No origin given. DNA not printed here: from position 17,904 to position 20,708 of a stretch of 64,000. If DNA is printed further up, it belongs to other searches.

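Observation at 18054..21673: GHKL-ATPase/Mrr-like nuclease fusion next to a C5-cytosine methyltransferase: candidate uncharacterised ATP-dependent restriction module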

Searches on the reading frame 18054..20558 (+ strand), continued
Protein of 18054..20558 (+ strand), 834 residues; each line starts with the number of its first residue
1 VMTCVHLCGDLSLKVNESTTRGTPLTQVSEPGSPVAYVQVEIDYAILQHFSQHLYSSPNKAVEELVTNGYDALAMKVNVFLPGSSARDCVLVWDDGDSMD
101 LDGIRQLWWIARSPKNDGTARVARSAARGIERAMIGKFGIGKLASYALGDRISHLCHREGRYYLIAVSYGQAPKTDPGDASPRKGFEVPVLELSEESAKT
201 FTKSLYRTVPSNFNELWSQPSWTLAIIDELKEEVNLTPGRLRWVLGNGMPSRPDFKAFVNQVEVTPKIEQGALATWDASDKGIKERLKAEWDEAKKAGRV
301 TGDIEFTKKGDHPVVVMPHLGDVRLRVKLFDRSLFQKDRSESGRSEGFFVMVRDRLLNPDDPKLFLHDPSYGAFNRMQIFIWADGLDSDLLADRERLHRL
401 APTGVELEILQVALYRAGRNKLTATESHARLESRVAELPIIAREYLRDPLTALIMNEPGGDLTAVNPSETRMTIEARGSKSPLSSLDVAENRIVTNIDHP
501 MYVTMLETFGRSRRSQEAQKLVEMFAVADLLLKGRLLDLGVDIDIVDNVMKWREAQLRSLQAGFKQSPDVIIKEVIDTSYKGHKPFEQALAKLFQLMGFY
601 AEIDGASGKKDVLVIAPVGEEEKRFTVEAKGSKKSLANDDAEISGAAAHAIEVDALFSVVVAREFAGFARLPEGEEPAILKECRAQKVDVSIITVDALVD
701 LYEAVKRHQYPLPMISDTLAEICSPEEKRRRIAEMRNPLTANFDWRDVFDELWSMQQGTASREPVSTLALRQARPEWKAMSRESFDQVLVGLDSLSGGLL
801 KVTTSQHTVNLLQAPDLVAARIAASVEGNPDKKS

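Call 16: search_protein_families(library=pfam, alignment_id=A2, max_evalue=0.01)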
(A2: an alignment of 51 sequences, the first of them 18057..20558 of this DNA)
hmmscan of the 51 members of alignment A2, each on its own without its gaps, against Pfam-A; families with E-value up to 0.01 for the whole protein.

A. member 1, window:18057-20558:+ (833 aa): 1 family
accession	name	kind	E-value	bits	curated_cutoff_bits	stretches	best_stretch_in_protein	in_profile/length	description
PF13589.12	HATPase_c_3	-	8.2e-11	42.5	25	1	55-168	2-105/137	Histidine kinase-, DNA gyrase B-, and HSP90-like ATPase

B. families by the number of members that match (of 51 scanned): 3 families
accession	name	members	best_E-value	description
PF13589.12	HATPase_c_3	51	1.1e-16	Histidine kinase-, DNA gyrase B-, and HSP90-like ATPase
PF04471.18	Mrr_cat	29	4.3e-06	Restriction endonuclease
PF01870.24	Hjc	1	0.0087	Archaeal holliday junction resolvase (hjc)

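Call 17: find_related_loci(query=A2, collection=genome_contigs, flank=8000)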
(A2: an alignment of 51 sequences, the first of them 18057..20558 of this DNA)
Query A2 (833 aa) in genome_contigs; peptide patterns used: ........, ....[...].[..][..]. (x = any residue, [..] = any of these).
600 stretches matched a pattern (row limit reached: there are more); 465 encode a relative of the query (tblastn E <= 1e-3); the best 80 are kept; 80 distinct loci.
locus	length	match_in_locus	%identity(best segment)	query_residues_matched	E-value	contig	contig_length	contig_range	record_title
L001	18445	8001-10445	89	21-833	0e+0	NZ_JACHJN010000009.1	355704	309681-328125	Saccharothrix tamanrassetensis strain CECT 8640 Ga0436953_09, whole genome shotgun sequence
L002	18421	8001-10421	61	20-825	0e+0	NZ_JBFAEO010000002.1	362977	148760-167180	Actinosynnema sp. NPDC020468 NPDC020468_118_H12.ctg-0002, whole genome shotgun sequence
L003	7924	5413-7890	48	31-833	0e+0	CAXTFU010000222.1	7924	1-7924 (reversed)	MAG TPA_asm: uncultured bacterium isolate private_T1887_metawrap_bin.10 genome assembly, contig: private_T1887_metawrap_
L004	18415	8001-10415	44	16-825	0e+0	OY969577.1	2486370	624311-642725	MAG: Candidatus Dormibacteraeota bacterium isolate MFD10064.bin.c.3 genome assembly, chromosome: 1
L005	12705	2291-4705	42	29-826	0e+0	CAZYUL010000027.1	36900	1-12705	MAG TPA_asm: uncultured Gemmatimonas sp. isolate SRP329715_co2_29 genome assembly, contig: NODE_2384_length_36900_cov_16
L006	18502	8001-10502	43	24-826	0e+0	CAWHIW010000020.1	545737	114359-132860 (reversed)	MAG: uncultured Solirubrobacterales bacterium isolate MFD01916.bin.2.127 genome assembly, contig: contig_881, whole geno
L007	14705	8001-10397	41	31-825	0e+0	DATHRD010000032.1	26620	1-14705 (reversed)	MAG TPA_asm: Thermoanaerobaculia bacterium isolate SMAG_U12756 k141_1365572, whole genome shotgun sequence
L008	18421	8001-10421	40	26-827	0e+0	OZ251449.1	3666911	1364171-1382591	MAG: Alphaproteobacteria bacterium isolate 02c84b84-2ec1-47c2-b806-535ae8168f41 genome assembly, chromosome: 1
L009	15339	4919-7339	41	26-827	0e+0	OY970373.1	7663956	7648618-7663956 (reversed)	MAG: uncultured Acidobacteriota bacterium isolate MFD09368.bin.c.1 genome assembly, chromosome: 1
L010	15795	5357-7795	40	24-827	0e+0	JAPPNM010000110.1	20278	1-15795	MAG: Gemmatimonadota bacterium isolate RHO3_bin_71 NODE_4225_length_20278_cov_100.599911, whole genome shotgun sequence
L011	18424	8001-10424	41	26-827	0e+0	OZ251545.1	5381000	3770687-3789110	MAG: Gammaproteobacteria bacterium isolate 804a2bfb-9c7e-4e06-b795-02af6ddb82b1 genome assembly, chromosome: 1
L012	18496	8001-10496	38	37-830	0e+0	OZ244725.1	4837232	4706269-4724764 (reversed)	MAG: Pyrinomonadaceae bacterium isolate 7651e387-dc64-44e5-bcba-2ed70fff98b0 genome assembly, chromosome: 1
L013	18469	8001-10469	39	6-827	1e-180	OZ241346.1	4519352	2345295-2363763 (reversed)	MAG: Candidatus Azotimanducaceae bacterium isolate 1a084ade-5f57-4f91-b07c-c4cd22397a73 genome assembly, chromosome: 1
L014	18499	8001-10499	39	31-831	5e-178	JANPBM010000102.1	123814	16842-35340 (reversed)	MAG: Acidobacteriota bacterium isolate VAR_78_metabat_75 VAR_78_k141_4594064, whole genome shotgun sequence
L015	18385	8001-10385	42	31-821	2e-173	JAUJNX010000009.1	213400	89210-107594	MAG: Egibacteraceae bacterium isolate YX2bin43 opera_contig_196, whole genome shotgun sequence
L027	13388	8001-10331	29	31-829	7e-82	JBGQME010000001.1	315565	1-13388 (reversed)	MAG: Candidatus Bathyarchaeia archaeon isolate OBJ2_061818_150_25 k141_758685_length_315565_cov_26.0000, whole genome sh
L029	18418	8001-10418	28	27-826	4e-72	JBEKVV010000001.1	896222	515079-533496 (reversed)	MAG: Candidatus Bathyarchaeia archaeon isolate SPRUCE 612 SPRUCE_612_1, whole genome shotgun sequence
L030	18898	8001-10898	27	8-814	5e-72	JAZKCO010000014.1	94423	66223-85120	MAG: Bacteroidota bacterium isolate ADI_H3L2_122-bin045 ADIH3L2_B045_0_000000000014, whole genome shotgun sequence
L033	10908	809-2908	31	31-726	9e-72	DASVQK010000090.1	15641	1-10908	MAG TPA_asm: Thermoleophilaceae bacterium isolate SMAG_U3206 k141_40145, whole genome shotgun sequence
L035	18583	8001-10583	28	2-833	1e-71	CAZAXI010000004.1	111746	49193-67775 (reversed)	MAG TPA_asm: uncultured Granulicella sp. isolate binchicken_co3_11 genome assembly, contig: NODE_399_length_111746_cov_1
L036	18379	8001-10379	27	24-817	1e-70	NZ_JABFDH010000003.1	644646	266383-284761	Winogradskyella ursingii strain HL4150 NODE_3_length_644646_cov_240.375_ID_5, whole genome shotgun sequence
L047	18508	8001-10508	28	31-828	8e-68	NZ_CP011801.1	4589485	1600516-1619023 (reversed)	Nitrospira moscoviensis strain NSP M-1 chromosome, complete genome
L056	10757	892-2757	31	37-629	4e-65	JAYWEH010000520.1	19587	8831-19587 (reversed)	MAG: Deltaproteobacteria bacterium isolate GL97_UP_metabat_16 GL97_UP_metabat_16_519, whole genome shotgun sequence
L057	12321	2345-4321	29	37-664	5e-65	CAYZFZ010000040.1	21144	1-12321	MAG TPA_asm: uncultured Bifidobacterium sp. isolate SRP342105_co3_197 genome assembly, contig: NODE_2027_length_21144_co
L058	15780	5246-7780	27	26-832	7e-65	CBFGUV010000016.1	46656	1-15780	MAG TPA_asm: uncultured Fimbriimonadaceae bacterium isolate SRR17295757_binner23_Refined_50 genome assembly, contig: ERZ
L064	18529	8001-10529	27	28-832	5e-64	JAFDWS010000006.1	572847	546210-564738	MAG: Armatimonadota bacterium isolate SZAS-3 ARMAT-KAN-4__6__length-572847, whole genome shotgun sequence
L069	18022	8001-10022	29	29-664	4e-63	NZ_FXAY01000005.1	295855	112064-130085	Agreia pratensis strain VKM Ac-2510, whole genome shotgun sequence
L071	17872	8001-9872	31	18-612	5e-63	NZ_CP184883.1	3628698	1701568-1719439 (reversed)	Brachybacterium sp. UNK5269 chromosome, complete genome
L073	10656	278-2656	26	26-821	2e-62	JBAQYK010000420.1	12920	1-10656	MAG: Candidatus Methanoperedens sp. isolate MFD12011_ilm_asm_bin3 k127_126933, whole genome shotgun sequence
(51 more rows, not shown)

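Call 22: search_protein_families(library=pfam, proteins=[L030:6769-8052:+, L033:3271-4449:+, L035:10607-11827:+, L047:10576-11811:+, L036:6742-8004:+, L071:6841-8022:+, L027:10424-11377:+, L029:10489-11757:+, L069:6669-7892:+, L057:4837-6024:+], max_evalue=0.01)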
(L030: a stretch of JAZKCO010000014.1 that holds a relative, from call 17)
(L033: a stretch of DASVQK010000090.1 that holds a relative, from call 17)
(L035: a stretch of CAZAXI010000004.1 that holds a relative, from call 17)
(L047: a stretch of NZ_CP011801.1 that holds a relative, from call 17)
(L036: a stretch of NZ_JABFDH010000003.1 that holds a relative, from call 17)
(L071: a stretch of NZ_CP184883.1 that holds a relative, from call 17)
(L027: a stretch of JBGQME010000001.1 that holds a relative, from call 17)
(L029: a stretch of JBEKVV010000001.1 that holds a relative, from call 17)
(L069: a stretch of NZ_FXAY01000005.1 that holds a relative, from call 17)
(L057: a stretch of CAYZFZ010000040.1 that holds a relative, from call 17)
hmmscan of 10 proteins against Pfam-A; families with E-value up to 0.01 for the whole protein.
L030:6769-8052:+ (427 aa): 3 families
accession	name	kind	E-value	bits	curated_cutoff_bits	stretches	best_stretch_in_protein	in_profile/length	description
PF01555.25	N6_N4_Mtase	-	4.7e-24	86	26.7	2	14-89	138-213/221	DNA methylase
PF02475.24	TRM5-TYW2_MTfase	-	0.0033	17.8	28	0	51-101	30-84/164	TRM5/TYW2 methyltransferase domain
PF02086.21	MethyltransfD12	-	0.0043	17.3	22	0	42-311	8-241/253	D12 class N6 adenine-specific DNA methyltransferase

L033:3271-4449:+ (392 aa): 6 families
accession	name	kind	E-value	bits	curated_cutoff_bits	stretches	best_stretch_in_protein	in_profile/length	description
PF01555.25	N6_N4_Mtase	-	6.9e-09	36.4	26.7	1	222-333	1-61/221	DNA methylase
PF08241.18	Methyltransf_11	-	2.8e-08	34.7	21.2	0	298-319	72-93/95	Methyltransferase domain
PF01170.24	UPF0020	-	5e-08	33.3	22.3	1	31-56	29-54/197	RMKL-like, methyltransferase domain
PF13649.12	Methyltransf_25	-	4.1e-06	27.8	27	0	193-228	38-71/97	Methyltransferase domain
PF13847.12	Methyltransf_31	-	0.0025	18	27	0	189-321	41-109/145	Methyltransferase domain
PF13489.12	Methyltransf_23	-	0.0067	16.6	27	0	20-73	12-61/164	Methyltransferase domain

L035:10607-11827:+ (406 aa): 4 families
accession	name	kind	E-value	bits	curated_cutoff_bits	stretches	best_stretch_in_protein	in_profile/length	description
PF01555.25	N6_N4_Mtase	-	3.2e-09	37.5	26.7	1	38-66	185-213/221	DNA methylase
PF01170.24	UPF0020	-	4.5e-06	26.9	22.3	0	214-245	105-136/197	RMKL-like, methyltransferase domain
PF08241.18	Methyltransf_11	-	9.2e-06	26.7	21.2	0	312-334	72-94/95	Methyltransferase domain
PF13649.12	Methyltransf_25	-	0.00011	23.2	27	0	210-237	44-71/97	Methyltransferase domain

L047:10576-11811:+ (411 aa): 4 families
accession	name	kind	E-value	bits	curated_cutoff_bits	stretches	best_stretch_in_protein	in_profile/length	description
PF01555.25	N6_N4_Mtase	-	4.4e-08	33.8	26.7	0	43-71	185-213/221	DNA methylase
PF01170.24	UPF0020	-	3e-05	24.3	22.3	0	40-54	29-43/197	RMKL-like, methyltransferase domain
PF08241.18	Methyltransf_11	-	9.9e-05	23.3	21.2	0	317-339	72-94/95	Methyltransferase domain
PF13649.12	Methyltransf_25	-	0.00092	20.3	27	0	316-336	75-97/97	Methyltransferase domain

L036:6742-8004:+ (420 aa): 3 families
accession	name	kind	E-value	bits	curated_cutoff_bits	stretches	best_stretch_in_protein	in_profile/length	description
PF01555.25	N6_N4_Mtase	-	6.2e-25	88.9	26.7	2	13-85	141-213/221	DNA methylase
PF08241.18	Methyltransf_11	-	0.0019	19.2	21.2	0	316-344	66-94/95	Methyltransferase domain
PF13847.12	Methyltransf_31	-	0.0033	17.6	27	0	55-176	5-120/145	Methyltransferase domain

L071:6841-8022:+ (393 aa): 6 families
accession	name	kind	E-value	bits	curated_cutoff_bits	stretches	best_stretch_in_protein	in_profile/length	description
PF01170.24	UPF0020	-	2.5e-09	37.5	22.3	1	12-53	9-50/197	RMKL-like, methyltransferase domain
PF08241.18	Methyltransf_11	-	1.6e-05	25.9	21.2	0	188-224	32-65/95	Methyltransferase domain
PF13649.12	Methyltransf_25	-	3.5e-05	24.9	27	0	35-68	1-36/97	Methyltransferase domain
PF01555.25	N6_N4_Mtase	-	6.4e-05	23.4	26.7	1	11-62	162-212/221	DNA methylase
PF11599.14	AviRa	-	0.0002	21.4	25.7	1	2-48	21-68/232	RRNA methyltransferase AviRa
PF05724.17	TPMT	-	0.0015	18.7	26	1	11-68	17-74/218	Thiopurine S-methyltransferase (TPMT)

L027:10424-11377:+ (317 aa): 1 family
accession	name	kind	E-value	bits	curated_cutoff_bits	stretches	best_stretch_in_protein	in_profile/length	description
PF09572.16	RE_XamI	-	3.1e-111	371.3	25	1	54-305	2-256/256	XamI restriction endonuclease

L029:10489-11757:+ (422 aa): 0 families

L069:6669-7892:+ (407 aa): 4 families
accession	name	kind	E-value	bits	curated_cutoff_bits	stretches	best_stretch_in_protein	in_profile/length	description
PF11599.14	AviRa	-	1.1e-08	35.3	25.7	1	15-106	24-118/232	RRNA methyltransferase AviRa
PF01170.24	UPF0020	-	1.8e-07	31.5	22.3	1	22-70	9-56/197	RMKL-like, methyltransferase domain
PF01555.25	N6_N4_Mtase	-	3.9e-06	27.4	26.7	1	47-75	185-213/221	DNA methylase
PF13649.12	Methyltransf_25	-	0.0084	17.2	27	0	47-83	1-39/97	Methyltransferase domain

L057:4837-6024:+ (395 aa): 6 families
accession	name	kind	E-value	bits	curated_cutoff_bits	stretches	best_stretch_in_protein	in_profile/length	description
PF01555.25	N6_N4_Mtase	-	1.3e-10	42.1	26.7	1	12-65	160-213/221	DNA methylase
PF01170.24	UPF0020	-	3.4e-08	33.8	22.3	1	32-48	27-43/197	RMKL-like, methyltransferase domain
PF08241.18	Methyltransf_11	-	0.00011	23.1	21.2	0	299-325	69-95/95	Methyltransferase domain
PF13649.12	Methyltransf_25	-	0.00012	23.2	27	0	37-89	1-54/97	Methyltransferase domain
PF11599.14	AviRa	-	0.00056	19.9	25.7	0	12-110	28-130/232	RRNA methyltransferase AviRa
PF08242.18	Methyltransf_12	-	0.0088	17.2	30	0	42-136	5-94/98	Methyltransferase domain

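Call 27: predict_structure(alignment_id=A2)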
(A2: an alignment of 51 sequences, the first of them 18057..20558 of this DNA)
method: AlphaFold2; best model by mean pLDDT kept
length: 833 residues; sequences in the alignment: 51
mean_pLDDT: 83.9   pTM: 0.55
mean pLDDT of the five models: 83.9, 83.3, 81.7, 80.5, 79.7
residues with pLDDT >= 90: 376; 70-90: 332; 50-70: 88; < 50: 37
segments of 3 or more residues with pLDDT < 50: 1-27, 110-113, 829-833
pLDDT, mean of each block of 10 residues (from residue 1): 30 36 46 88 66 75 90 94 90 92 72 56 80 70 84 94 91 73 82 96 95 95 95 91 87 92 86 95 96 96 94 96 95 73 86 83 87 93 85 75 96 96 77 61 84 87 83 89 91 91 82 80 89 94 91 85 77 93 89 84 61 61 87 91 90 91 88 88 94 96 83 88 92 78 86 89 92 90 87 86 89 88 69 38
secondary structure, 60 per line:
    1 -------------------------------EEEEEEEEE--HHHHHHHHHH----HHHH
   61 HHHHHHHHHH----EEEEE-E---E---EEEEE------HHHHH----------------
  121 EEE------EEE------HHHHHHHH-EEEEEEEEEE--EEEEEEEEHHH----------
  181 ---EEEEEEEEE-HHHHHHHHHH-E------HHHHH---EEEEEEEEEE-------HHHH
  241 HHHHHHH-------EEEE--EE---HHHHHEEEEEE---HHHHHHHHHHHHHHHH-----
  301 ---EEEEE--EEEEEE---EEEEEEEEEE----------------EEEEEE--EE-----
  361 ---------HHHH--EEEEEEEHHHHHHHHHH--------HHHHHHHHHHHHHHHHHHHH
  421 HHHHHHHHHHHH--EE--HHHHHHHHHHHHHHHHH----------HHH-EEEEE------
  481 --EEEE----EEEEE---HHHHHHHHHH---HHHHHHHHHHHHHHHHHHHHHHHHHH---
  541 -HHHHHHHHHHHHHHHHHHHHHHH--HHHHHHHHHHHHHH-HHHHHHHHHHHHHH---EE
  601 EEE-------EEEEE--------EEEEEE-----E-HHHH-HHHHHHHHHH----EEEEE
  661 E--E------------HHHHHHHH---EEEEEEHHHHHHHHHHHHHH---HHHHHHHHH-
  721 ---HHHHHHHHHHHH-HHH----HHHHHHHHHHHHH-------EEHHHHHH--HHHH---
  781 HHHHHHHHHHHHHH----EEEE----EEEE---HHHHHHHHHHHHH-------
elements in order (helices of 4 or more, strands of 3 or more residues): E32-40 H43-52 H57-70 E75-79 E89-93 H100-104 E121-123 E130-132 H139-146 E148-157 E160-167 E184-192 H194-203 H212-216 E220-229 H237-247 E255-258 H266-270 E271-276 H280-295 E304-308 E311-316 E320-329 E346-351 H370-373 E376-382 H383-392 H401-432 H439-455 E470-474 E483-486 E491-495 H499-508 H512-537 H542-564 H567-580 H582-595 E599-603 E611-615 E624-629 H637-640 H642-651 E656-661 H677-684 E688-693 H694-707 H711-719 H724-735 H744-756 H766-771 H774-777 H781-794 E799-802 E807-810 H814-826

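Call 31: fold_search(model_id=the predicted structure, library=pdb)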
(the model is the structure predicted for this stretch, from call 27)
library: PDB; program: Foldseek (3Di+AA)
matches with E <= 10: 888; with E <= 0.001: 552
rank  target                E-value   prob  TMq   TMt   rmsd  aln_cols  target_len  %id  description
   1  5ofb_B                1.8e-12  1.00  0.19  0.28  17.3       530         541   12  Crystal structure of human MORC2 (residues 1-603) with spinal muscular atrophy mutation S87L (released 2018-02-14)
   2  5ofa_B                2.3e-12  1.00  0.21  0.30  17.1       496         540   13  Crystal structure of human MORC2 (residues 1-603) with spinal muscular atrophy mutation T424R (released 2018-02-14)
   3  5ofa_A                2.8e-12  1.00  0.19  0.28  19.1       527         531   13  Crystal structure of human MORC2 (residues 1-603) with spinal muscular atrophy mutation T424R (released 2018-02-14)
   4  9cdh_A                4.3e-12  1.00  0.21  0.34  12.6       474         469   13  MORC2 PD mutant with DNA (released 2025-07-09)
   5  5of9_B                4.6e-12  1.00  0.21  0.30  17.6       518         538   13  Crystal structure of human MORC2 (residues 1-603) (released 2018-02-14)
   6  5of9_A                4.8e-12  1.00  0.19  0.27  16.6       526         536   13  Crystal structure of human MORC2 (residues 1-603) (released 2018-02-14)
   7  9cdg_B                8.7e-12  1.00  0.21  0.32  15.0       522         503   13  MORC2 ATPase dead mutant - S87A (released 2025-07-09)
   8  5ofb_A                1.1e-11  1.00  0.18  0.26  19.0       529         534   12  Crystal structure of human MORC2 (residues 1-603) with spinal muscular atrophy mutation S87L (released 2018-02-14)
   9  9cdh_B                1.3e-11  1.00  0.21  0.35  12.8       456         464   14  MORC2 PD mutant with DNA (released 2025-07-09)
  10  9cdj_A                1.4e-11  1.00  0.21  0.35  12.1       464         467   14  MORC2 ATPase with DNA (released 2025-07-09)
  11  5ix1_B                2.5e-11  1.00  0.20  0.36  12.1       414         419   14  Crystal structure of mouse Morc3 ATPase-CW cassette in complex with AMPPNP and H3K4me3 peptide (released 2016-08-17)
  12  5ix2_B                3.0e-11  1.00  0.21  0.38  13.2       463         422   13  Crystal structure of mouse Morc3 ATPase-CW cassette in complex with AMPPNP and unmodified H3 peptide (released 2016-08-17)
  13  9cdg_A                3.5e-11  1.00  0.20  0.31  14.0       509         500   13  MORC2 ATPase dead mutant - S87A (released 2025-07-09)
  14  9cdj_B                9.7e-11  1.00  0.21  0.35  12.3       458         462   13  MORC2 ATPase with DNA (released 2025-07-09)
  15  5ix2_A                1.1e-10  1.00  0.21  0.39  13.3       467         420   13  Crystal structure of mouse Morc3 ATPase-CW cassette in complex with AMPPNP and unmodified H3 peptide (released 2016-08-17)
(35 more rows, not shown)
